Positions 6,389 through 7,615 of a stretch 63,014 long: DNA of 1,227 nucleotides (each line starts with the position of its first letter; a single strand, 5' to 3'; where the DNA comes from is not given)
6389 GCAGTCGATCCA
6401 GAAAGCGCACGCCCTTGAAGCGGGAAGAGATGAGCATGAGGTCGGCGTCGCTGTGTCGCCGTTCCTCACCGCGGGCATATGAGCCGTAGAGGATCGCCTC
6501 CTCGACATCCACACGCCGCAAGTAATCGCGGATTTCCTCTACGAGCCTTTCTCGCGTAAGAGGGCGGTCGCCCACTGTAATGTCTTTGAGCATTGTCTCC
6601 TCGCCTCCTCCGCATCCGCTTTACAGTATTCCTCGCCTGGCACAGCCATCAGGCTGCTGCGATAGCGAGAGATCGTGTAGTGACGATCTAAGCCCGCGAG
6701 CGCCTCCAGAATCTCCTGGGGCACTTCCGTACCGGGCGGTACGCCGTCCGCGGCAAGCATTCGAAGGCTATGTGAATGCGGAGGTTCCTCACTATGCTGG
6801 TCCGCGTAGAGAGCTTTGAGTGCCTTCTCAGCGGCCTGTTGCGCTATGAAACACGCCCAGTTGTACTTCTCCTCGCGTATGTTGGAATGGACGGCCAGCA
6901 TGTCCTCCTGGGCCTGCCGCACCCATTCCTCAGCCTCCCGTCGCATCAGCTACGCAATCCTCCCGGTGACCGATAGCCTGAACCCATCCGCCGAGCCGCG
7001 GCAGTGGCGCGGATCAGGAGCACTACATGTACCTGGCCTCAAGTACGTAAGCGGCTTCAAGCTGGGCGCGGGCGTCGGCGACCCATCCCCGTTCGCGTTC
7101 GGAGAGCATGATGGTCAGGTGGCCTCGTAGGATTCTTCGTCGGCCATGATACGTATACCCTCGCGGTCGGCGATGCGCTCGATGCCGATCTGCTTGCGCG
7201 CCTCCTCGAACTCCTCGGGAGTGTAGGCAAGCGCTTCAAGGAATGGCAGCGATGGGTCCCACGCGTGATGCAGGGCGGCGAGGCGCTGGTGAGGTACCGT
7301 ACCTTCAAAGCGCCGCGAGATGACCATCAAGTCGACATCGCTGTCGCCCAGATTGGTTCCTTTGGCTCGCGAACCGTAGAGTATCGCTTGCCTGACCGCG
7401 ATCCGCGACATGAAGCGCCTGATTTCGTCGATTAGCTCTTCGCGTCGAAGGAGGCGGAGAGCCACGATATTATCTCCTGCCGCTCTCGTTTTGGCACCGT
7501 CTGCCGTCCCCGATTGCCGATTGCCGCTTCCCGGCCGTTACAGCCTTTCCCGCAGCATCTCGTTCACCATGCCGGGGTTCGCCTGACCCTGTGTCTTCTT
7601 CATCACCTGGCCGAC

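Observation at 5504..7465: Tandem HEPN/MNT toxin-antitoxin-like array inside the gatB transcription unit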

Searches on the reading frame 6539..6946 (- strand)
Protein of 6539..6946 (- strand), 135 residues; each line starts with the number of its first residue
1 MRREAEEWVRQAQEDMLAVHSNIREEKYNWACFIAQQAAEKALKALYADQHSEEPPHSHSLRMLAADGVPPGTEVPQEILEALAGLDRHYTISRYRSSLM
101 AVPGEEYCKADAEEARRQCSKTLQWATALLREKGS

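Call 5: search_protein_families(library=pfam, proteins=[window:6539-6946:-], max_evalue=0.01)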
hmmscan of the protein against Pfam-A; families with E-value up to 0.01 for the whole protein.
window:6539-6946:- (135 aa): 1 family
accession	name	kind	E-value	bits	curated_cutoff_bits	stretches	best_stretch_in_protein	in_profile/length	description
PF05168.19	HEPN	-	1.9e-24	86.5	22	1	5-125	1-113/117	HEPN domain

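Call 8: search_protein_families(library=ncbifam, proteins=[window:6539-6946:-], max_evalue=0.01)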
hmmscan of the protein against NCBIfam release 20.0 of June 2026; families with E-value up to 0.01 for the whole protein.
window:6539-6946:- (135 aa): 0 families

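Call 9: search_protein_families(library=padloc, proteins=[window:6539-6946:-], max_evalue=0.01)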
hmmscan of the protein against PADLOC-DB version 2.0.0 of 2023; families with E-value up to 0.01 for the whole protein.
window:6539-6946:- (135 aa): 0 families

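Call 16: find_encoding_contigs(protein=window:6539-6946:-, flank=8000, max_places=10)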
Protein window:6539-6946:- (135 aa): 5 contigs read that carry it; 5 places shown.
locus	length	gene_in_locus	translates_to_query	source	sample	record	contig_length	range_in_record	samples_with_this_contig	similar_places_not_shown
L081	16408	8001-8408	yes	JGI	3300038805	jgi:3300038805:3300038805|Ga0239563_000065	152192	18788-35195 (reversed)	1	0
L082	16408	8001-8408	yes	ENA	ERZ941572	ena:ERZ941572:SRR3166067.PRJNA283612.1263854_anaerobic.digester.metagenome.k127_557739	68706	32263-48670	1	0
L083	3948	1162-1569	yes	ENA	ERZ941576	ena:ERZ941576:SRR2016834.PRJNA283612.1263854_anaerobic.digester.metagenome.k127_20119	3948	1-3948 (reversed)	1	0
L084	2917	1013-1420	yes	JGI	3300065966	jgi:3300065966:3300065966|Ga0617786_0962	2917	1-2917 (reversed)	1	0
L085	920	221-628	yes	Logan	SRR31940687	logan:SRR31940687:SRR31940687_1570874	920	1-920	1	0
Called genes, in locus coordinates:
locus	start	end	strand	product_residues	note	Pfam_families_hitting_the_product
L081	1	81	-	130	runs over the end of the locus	-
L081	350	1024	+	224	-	PF02525:Flavodoxin_2, PF03358:FMN_red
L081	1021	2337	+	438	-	PF00884:Sulfatase, PF01663:Phosphodiest (faint), PF16347:SGSH_C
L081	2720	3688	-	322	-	PF13641:Glyco_tranf_2_3 (weak), PF00535:Glycos_transf_2, PF10111:Glyco_tranf_2_2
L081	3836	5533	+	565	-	PF02366:PMT, PF13231:PMT_2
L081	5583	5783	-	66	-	-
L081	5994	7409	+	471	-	PF02934:GatB_N, PF02637:GatB_Yqey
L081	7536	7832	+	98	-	PF01909:NTP_transf_2, PF18765:Polbeta (weak)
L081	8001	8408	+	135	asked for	PF05168:HEPN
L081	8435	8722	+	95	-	PF01909:NTP_transf_2, PF18765:Polbeta (weak)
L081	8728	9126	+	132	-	PF05168:HEPN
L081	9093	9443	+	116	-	-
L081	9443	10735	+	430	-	PF00890:FAD_binding_2 (weak), PF01266:DAO (weak), PF03486:HI0933_like (faint), PF07992:Pyr_redox_2 (faint), PF12831:FAD_oxidored, PF13450:NAD_binding_8 (weak)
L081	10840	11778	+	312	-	PF00561:Abhydrolase_1, PF12146:Hydrolase_4, PF12697:Abhydrolase_6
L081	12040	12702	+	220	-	PF13432:TPR_16 (weak)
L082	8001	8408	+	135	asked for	PF05168:HEPN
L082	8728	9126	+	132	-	PF05168:HEPN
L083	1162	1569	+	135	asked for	PF05168:HEPN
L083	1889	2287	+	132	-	PF05168:HEPN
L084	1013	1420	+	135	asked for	PF05168:HEPN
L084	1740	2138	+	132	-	PF05168:HEPN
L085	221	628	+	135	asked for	PF05168:HEPN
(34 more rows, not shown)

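Call 21: search_solved_structures(query=window:6539-6946:-, max_evalue=1, show_alignments=2)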
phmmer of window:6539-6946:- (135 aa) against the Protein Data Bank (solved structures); distinct sequences matched with E-value up to 1: 12.
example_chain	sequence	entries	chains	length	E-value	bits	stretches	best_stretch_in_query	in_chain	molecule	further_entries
1ufb_A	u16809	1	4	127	1.1e-15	61.5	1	4-125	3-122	TT1696 protein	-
1wol_A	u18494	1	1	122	3.3e-12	50.3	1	4-127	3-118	122aa long conserved hypothetical protein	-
1o3u_A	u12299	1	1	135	4.1e-09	40.3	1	12-130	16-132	conserved hypothetical protein TM0613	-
3o10_A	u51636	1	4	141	0.26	15.1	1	4-45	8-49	Sacsin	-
3oq5_A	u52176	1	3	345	0.34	14.7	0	21-71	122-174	Lethal(3)malignant brain tumor-like protein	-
1oyx_A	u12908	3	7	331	0.34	14.7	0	21-71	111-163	Lethal(3)malignant brain tumor-like protein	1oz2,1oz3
2rhi_A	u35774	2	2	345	0.35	14.6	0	21-71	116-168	Lethal(3)malignant brain tumor-like protein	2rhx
2pqw_A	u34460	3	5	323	0.4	14.5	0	21-71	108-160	Lethal(3)malignant brain tumor-like protein | Lethal(3)malignant brain tumor-like protein 1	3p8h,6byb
2rjc_A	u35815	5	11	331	0.43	14.4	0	21-71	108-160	Lethal(3)malignant brain tumor-like protein | Lethal(3)malignant brain tumor-like protein 1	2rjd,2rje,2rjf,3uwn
2ri5_A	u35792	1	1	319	0.82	13.5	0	21-71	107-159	Lethal(3)malignant brain tumor-like protein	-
2ri3_A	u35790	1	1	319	0.82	13.5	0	21-71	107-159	Lethal(3)malignant brain tumor-like protein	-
2rhy_A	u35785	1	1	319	0.99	13.2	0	21-71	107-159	Lethal(3)malignant brain tumor-like protein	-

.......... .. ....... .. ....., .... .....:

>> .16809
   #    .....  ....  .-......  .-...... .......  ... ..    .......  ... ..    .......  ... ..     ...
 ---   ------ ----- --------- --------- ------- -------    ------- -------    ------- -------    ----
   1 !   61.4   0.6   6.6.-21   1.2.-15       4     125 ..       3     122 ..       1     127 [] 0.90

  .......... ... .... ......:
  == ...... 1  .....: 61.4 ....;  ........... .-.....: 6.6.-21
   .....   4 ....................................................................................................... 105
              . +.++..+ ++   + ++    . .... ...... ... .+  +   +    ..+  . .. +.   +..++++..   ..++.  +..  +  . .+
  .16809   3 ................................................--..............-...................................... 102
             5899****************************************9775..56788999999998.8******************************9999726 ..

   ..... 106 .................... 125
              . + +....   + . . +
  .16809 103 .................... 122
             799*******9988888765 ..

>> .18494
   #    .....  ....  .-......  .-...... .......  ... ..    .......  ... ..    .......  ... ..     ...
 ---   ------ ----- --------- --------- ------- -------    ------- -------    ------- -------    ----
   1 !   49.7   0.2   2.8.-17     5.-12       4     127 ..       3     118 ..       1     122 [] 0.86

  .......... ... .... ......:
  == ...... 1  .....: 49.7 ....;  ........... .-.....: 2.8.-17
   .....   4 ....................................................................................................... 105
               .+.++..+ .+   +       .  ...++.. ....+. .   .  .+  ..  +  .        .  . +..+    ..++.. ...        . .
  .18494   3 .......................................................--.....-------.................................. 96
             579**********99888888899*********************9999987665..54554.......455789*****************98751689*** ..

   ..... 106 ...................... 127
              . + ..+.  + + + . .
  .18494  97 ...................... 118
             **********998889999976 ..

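Call 24: find_homologous_proteins(query=window:6539-6946:-, max_evalue=0.00001)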
Query window:6539-6946:- (135 aa): 344 proteins with E <= 0.00001 among 571 candidates; the best 120 are listed.
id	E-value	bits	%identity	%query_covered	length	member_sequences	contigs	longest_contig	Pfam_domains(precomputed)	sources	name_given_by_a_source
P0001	1.2e-82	293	99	100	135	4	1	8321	PF05168.20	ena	-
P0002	4.7e-59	216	76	96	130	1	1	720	PF05168.20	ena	-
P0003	4.3e-51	191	81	80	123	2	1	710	PF05168.20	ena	-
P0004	1.1e-34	138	56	99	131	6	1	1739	PF05168.20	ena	-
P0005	4.8e-25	106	49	99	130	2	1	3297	PF05168.20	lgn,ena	-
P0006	2.4e-15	75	37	96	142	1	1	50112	PF05168.20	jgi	jgi:HEPN domain-containing protein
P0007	8.5e-15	73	38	93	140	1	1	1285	PF05168.20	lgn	-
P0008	1.2e-14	73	39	92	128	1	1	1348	PF05168.20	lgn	-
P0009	1.2e-14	73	38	89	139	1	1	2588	PF05168.20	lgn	-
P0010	1.3e-14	73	39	90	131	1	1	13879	PF05168.20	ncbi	ncbi:MAG: HEPN domain-containing protein [Planctomycetota bacterium]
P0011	2.1e-14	72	40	93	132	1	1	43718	PF05168.20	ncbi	-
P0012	2.2e-14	72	36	95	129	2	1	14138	PF05168.20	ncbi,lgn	-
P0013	2.3e-14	72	39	89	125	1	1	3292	PF05168.20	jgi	jgi:HEPN domain-containing protein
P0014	2.5e-14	72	40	88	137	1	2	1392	PF05168.20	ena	-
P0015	4.0e-14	71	42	82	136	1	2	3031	PF05168.20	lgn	-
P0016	4.1e-14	71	39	96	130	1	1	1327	PF05168.20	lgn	-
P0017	4.2e-14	71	38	95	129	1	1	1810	PF05168.20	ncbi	-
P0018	4.3e-14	71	37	85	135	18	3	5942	PF05168.20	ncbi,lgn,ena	-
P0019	4.4e-14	71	38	81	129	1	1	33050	PF05168.20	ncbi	ncbi:MAG: HEPN domain-containing protein [Candidatus Hodarchaeales archaeon]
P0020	5.1e-14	71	39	93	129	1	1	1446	PF05168.20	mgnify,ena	mgnify:FL=1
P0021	6.0e-14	71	37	85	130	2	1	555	PF05168.20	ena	-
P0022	7.2e-14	70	39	96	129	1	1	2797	PF05168.20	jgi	jgi:HEPN domain-containing protein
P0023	9.0e-14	70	35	92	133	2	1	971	PF05168.20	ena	-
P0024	9.2e-14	70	37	93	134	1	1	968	PF05168.20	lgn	-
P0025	9.5e-14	70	36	94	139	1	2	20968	PF05168.20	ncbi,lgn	-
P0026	1.0e-13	70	40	93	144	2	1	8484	PF05168.20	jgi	-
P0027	1.1e-13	70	36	96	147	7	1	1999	PF05168.20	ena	-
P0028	1.2e-13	70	35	96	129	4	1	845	PF05168.20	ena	-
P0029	1.2e-13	70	35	91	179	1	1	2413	PF05168.20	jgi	jgi:HEPN domain-containing protein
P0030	1.2e-13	70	38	97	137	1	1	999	PF05168.20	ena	-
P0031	1.2e-13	70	36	94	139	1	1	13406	PF05168.20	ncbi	-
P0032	1.4e-13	69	42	84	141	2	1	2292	PF05168.20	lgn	-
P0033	1.4e-13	69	35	96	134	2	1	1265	PF05168.20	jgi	-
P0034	1.8e-13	69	37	92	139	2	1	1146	PF05168.20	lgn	-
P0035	2.4e-13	69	37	93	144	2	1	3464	PF05168.20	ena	-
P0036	2.5e-13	69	34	96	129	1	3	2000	PF05168.20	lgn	-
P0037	2.6e-13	69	39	89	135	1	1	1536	PF14355.13,PF05168.20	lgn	-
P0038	3.5e-13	68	37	97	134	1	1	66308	PF05168.20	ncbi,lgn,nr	ncbi:MAG: HEPN domain-containing protein [Candidatus Bathyarchaeota archaeon]|nr:HEPN domain-contain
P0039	3.7e-13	68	34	93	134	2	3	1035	PF05168.20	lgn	-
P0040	3.9e-13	68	41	85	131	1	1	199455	PF05168.20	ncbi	-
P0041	4.2e-13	68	35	95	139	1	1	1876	PF05168.20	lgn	-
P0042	4.3e-13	68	34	93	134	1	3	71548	PF05168.20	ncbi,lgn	ncbi:MAG: HEPN domain-containing protein [Candidatus Bathyarchaeia archaeon]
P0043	4.8e-13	68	33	99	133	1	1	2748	PF05168.20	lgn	-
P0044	5.8e-13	67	37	100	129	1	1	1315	PF05168.20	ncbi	-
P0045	6.7e-13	67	41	87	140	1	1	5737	PF05168.20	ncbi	-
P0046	6.9e-13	67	35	93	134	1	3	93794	PF05168.20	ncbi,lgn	ncbi:MAG: HEPN domain-containing protein [Candidatus Bathyarchaeia archaeon]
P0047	8.0e-13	67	43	85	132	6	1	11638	PF05168.20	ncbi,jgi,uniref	ncbi:MAG: HEPN domain-containing protein [Desulfurococcus sp.]|jgi:HEPN domain-containing protein|un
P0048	8.6e-13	67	35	93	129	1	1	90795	PF05168.20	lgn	-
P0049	9.0e-13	67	38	93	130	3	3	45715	PF05168.20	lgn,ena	-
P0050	1.1e-12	66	45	66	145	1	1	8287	PF05168.20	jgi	jgi:HEPN domain-containing protein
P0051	1.2e-12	66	37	93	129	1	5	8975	PF05168.20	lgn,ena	-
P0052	1.4e-12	66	37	93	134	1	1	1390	PF05168.20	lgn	-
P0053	1.5e-12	66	35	93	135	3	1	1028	PF05168.20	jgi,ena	-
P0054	1.5e-12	66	41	81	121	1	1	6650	PF05168.20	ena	-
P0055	1.7e-12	66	35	93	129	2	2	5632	PF05168.20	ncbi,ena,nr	ncbi:MAG TPA: HEPN domain-containing protein [Anaerolineae bacterium]|nr:HEPN domain-containing prot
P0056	1.8e-12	66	33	99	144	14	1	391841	PF05168.20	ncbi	-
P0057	1.9e-12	66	39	93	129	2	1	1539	PF05168.20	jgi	jgi:HEPN domain-containing protein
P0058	2.2e-12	66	37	94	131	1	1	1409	PF05168.20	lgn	-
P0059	2.2e-12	65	41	91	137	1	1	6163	PF05168.20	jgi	-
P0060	2.7e-12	65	37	93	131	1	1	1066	PF05168.20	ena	-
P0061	3.0e-12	65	39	93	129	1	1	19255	PF05168.20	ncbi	ncbi:MAG: HEPN domain-containing protein [Candidatus Bathyarchaeia archaeon]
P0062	3.1e-12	65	38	82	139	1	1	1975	PF05168.20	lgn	-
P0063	3.2e-12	65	36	93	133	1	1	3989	PF05168.20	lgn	-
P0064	3.2e-12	65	39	93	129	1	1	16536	PF05168.20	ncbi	ncbi:MAG: HEPN domain-containing protein [Candidatus Bathyarchaeia archaeon]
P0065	3.3e-12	65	34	96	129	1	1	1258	PF05168.20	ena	-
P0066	3.5e-12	65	38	97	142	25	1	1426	PF05168.20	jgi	jgi:HEPN domain-containing protein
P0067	3.6e-12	65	39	97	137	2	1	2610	PF05168.20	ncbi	-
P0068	4.2e-12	65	41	88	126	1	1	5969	PF05168.20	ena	-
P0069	4.4e-12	65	41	83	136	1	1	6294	PF05168.20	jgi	jgi:HEPN domain-containing protein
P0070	4.5e-12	64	38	94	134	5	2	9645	PF14355.13,PF05168.20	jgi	-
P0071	5.0e-12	64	37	97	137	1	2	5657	PF05168.20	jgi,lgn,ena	-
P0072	5.8e-12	64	38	88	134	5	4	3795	PF05168.20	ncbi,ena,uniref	ncbi:MAG: HEPN domain-containing protein [Pyrobaculum sp.]|uniref:HEPN domain-containing protein n=1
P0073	6.2e-12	64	36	93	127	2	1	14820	PF05168.20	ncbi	-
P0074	6.3e-12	64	37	83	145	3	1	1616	PF05168.20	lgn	-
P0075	6.6e-12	64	37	93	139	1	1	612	PF05168.20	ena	-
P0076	6.7e-12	64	36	90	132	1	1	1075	PF05168.20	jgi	-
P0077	7.9e-12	64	34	96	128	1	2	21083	PF05168.20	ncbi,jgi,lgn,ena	-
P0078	8.1e-12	64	37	93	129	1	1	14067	PF05168.20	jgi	jgi:HEPN domain-containing protein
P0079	8.5e-12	64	39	87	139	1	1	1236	PF05168.20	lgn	-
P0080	8.6e-12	64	37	97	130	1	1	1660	PF05168.20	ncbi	-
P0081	8.7e-12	64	37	80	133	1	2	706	PF05168.20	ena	-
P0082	9.0e-12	64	35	93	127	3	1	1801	PF05168.20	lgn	-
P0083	9.1e-12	63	39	82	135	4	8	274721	PF05168.20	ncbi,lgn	-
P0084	9.2e-12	63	40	76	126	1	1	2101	PF05168.20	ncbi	-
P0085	9.9e-12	63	42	85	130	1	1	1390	PF05168.20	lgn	-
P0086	1.0e-11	63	38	90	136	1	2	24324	PF05168.20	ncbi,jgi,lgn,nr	ncbi:MAG: HEPN domain-containing protein [Actinobacteria bacterium]|nr:HEPN domain-containing protei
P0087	1.0e-11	63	38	90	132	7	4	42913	PF05168.20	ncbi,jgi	ncbi:MAG: HEPN domain-containing protein [Candidatus Thorarchaeota archaeon]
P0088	1.1e-11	63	39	96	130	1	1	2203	PF05168.20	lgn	-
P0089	1.2e-11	63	37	79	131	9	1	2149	PF05168.20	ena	-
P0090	1.2e-11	63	39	96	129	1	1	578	PF05168.20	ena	-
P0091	1.2e-11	63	37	85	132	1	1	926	PF05168.20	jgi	jgi:HEPN domain-containing protein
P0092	1.3e-11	63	35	94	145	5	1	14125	PF05168.20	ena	-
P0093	1.3e-11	63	36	96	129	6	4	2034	PF05168.20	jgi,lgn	jgi:HEPN domain-containing protein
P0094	1.5e-11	63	35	93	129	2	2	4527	PF05168.20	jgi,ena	-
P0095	1.6e-11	63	33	92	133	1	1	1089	PF05168.20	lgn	-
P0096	1.7e-11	63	40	95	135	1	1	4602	PF05168.20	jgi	jgi:HEPN domain-containing protein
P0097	1.7e-11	63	40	93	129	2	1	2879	PF05168.20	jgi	-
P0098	1.8e-11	63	40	73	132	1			PF05168.20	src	-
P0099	2.0e-11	62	35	96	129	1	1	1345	PF05168.20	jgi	jgi:HEPN domain-containing protein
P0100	2.0e-11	62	43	73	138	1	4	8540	PF05168.20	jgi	jgi:HEPN domain-containing protein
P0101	2.1e-11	62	39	93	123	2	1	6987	PF05168.20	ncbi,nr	ncbi:HEPN domain-containing protein [Candidatus Micrarchaeota archaeon]|nr:HEPN domain-containing pr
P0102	2.4e-11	62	37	96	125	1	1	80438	PF05168.20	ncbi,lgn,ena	ncbi:MAG: HEPN domain-containing protein [Anaerolineae bacterium]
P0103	2.4e-11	62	35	96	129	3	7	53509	PF05168.20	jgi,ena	jgi:HEPN domain-containing protein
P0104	2.4e-11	62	35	96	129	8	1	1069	PF05168.20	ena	-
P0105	2.8e-11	62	39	83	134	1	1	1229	PF05168.20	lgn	-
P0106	2.8e-11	62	35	90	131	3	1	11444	PF05168.20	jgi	-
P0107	2.8e-11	62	35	88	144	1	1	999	PF05168.20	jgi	jgi:HEPN domain-containing protein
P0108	3.5e-11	62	38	95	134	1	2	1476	PF05168.20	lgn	-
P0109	3.5e-11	62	34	97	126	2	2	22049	PF05168.20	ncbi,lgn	-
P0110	3.8e-11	61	34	96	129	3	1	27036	PF05168.20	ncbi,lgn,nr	ncbi:MAG: HEPN domain-containing protein [Deltaproteobacteria bacterium]|nr:HEPN domain-containing p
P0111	4.3e-11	61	38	90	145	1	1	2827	PF05168.20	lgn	-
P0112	4.4e-11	61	36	96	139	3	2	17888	PF05168.20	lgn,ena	-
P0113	4.4e-11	61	35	92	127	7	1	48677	PF05168.20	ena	-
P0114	4.6e-11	61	37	97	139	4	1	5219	PF05168.20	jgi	-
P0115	4.6e-11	61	45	86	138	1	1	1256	PF05168.20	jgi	jgi:HEPN domain-containing protein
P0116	5.0e-11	61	39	93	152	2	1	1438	PF05168.20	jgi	jgi:HEPN domain-containing protein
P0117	5.1e-11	61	38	93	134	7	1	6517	PF05168.20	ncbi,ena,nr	ncbi:MAG: hypothetical protein A3G20_07460 [Acidobacteria bacterium RIFCSPLOWO2_12_FULL_59_11]|nr:MA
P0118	5.4e-11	61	36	91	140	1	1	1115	PF05168.20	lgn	-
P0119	5.5e-11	61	36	94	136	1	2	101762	PF05168.20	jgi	jgi:HEPN domain-containing protein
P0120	5.6e-11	61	35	93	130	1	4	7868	PF05168.20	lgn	-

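Call 29: find_related_loci(query=A3, collection=genome_contigs, flank=4000)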
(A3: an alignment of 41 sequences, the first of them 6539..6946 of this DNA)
Query A3 (135 aa) in genome_contigs; peptide patterns used: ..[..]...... (x = any residue, [..] = any of these).
600 stretches matched a pattern (row limit reached: there are more); 398 encode a relative of the query (tblastn E <= 1e-3); the best 80 are kept; 80 distinct loci.
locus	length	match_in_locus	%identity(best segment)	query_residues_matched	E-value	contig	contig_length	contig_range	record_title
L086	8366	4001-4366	40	7-130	1e-20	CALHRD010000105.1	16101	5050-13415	MAG: uncultured Burkholderiales bacterium isolate N1_Bin_Bin_42_1 genome assembly, contig: c_000003123344, whole genome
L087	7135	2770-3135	38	7-130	2e-20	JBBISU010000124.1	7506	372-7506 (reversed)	MAG: Acidobacteriota bacterium isolate MTF170219_bin_380 NODE_9348_length_7506_cov_18.890082, whole genome shotgun seque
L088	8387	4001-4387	37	1-131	1e-19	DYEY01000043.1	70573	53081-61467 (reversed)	MAG TPA_asm: Dethiobacter sp. isolate Tomsk_2_55_21 Tomsk_k141_41673, whole genome shotgun sequence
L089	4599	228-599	39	1-126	2e-19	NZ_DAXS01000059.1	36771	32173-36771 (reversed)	MAG: Caldivirga sp. UBA161 UBA161_contig_2765, whole genome shotgun sequence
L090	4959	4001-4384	34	1-130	2e-19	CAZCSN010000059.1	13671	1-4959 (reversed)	MAG TPA_asm: uncultured Methanospirillum sp. isolate SRP167436_co1_350 genome assembly, contig: NODE_7378_length_13671_c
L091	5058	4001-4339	39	1-115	2e-18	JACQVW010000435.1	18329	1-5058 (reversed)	MAG: Planctomycetota bacterium isolate NC_groundwater_1473_Ag_S-0.65um_71_22 S_p65_S5_coassembly_k141_2598916, whole gen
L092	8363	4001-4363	37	1-130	3e-18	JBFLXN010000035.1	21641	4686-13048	MAG: Candidatus Edwardsbacteria bacterium isolate MAG059 MAG059_35, whole genome shotgun sequence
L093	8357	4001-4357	39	5-125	1e-17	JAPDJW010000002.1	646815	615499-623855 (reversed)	MAG: Thermoproteota archaeon isolate S9B7_HD70 c_000000000003, whole genome shotgun sequence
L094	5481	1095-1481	37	1-133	2e-17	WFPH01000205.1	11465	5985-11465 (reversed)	MAG: Thermosulfurimonas sp. isolate S012_5 k151_79232, whole genome shotgun sequence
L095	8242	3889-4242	42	6-125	2e-17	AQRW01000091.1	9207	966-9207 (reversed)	Candidatus Aerophobus profundus SCGC AAA252-L23 A252L23DRAFT_contig_98_0.100_C, whole genome shotgun sequence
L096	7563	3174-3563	31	1-132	2e-17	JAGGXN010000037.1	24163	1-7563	MAG: Archaeoglobaceae archaeon isolate AUK153 PB_MBMC_107_c_000000000075, whole genome shotgun sequence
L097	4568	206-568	36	1-130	2e-17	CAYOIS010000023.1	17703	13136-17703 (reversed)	MAG TPA_asm: uncultured Anaerolineae bacterium isolate SRP104967_co1_107 genome assembly, contig: NODE_1058_length_17703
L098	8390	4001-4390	38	1-131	3e-17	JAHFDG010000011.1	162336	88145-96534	MAG: Candidatus Methanoperedens sp. isolate nzgw24 NODE_69_length_162337_cov_11.222752, whole genome shotgun sequence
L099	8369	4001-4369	38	1-125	6e-17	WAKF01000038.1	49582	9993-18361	MAG: Aeropyrum sp. isolate S012_63_esom k151_236889, whole genome shotgun sequence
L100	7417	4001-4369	39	1-125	6e-17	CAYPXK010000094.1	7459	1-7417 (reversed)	MAG TPA_asm: uncultured Thermoproteaceae archaeon isolate binchicken_co219_93 genome assembly, contig: k141_604731, whol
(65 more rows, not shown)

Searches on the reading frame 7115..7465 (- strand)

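Call 5: search_protein_families(library=pfam, proteins=[window:7115-7465:-], max_evalue=0.01)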
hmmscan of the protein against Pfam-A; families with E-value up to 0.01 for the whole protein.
window:7115-7465:- (116 aa): 3 families
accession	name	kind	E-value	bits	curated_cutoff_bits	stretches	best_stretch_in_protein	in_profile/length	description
PF01909.29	NTP_transf_2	-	1.2e-09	38.8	21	1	12-87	1-78/93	Nucleotidyltransferase domain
PF18765.7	Polbeta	-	5.9e-07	30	26.9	1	18-53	7-42/93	Polymerase beta, Nucleotidyltransferase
PF22600.2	MTPAP-like_central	-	0.006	17.1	27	1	7-55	21-70/139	Poly(A) RNA polymerase, mitochondrial-like, central palm domain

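Call 8: search_protein_families(library=ncbifam, proteins=[window:7115-7465:-], max_evalue=0.01)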
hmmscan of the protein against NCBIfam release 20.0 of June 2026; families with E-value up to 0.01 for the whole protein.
window:7115-7465:- (116 aa): 3 families
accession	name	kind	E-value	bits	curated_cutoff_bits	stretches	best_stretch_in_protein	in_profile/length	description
NF047752.1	MntA_antitoxin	equivalog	3.1e-06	27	60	1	21-53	4-36/106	type VII toxin-antitoxin system MntA family adenylyltransferase antitoxin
NF051895.1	anti_phage_HalB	equivalog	0.00079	19.1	190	1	28-51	3-26/211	anti-phage Hailong system nucleotidyltransferase HalB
TIGR03671.1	cca_archaeal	equivalog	0.0019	17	281.3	1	9-49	24-66/410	CCA tRNA nucleotidyltransferase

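Call 9: search_protein_families(library=padloc, proteins=[window:7115-7465:-], max_evalue=0.01)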
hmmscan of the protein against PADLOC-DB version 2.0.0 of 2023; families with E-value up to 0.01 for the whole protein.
window:7115-7465:- (116 aa): 9 families
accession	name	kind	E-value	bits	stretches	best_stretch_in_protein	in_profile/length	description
PDLC04368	PDC-M05A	-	4.2e-10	37.8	1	23-113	106-195/201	-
PDLC04907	PDC-S09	-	1.9e-09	35.6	1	16-70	19-73/114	-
PDLC04902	PDC-S09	-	1.7e-06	26.3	1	13-50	10-47/97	-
PDLC04903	PDC-S09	-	2.9e-06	25.6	1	24-50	26-52/108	-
PDLC04904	PDC-S09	-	1.1e-05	23.5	1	9-49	10-50/104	-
PDLC04372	PDC-M05A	-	2.4e-05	22.6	1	24-53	76-105/167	-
PDLC04369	PDC-M05A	-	8.2e-05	20.3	1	7-52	87-131/201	-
PDLC04906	PDC-S09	-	0.00013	20.3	1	14-48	14-48/98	-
PDLC04905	PDC-S09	-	0.0021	16.3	1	12-49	9-47/101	-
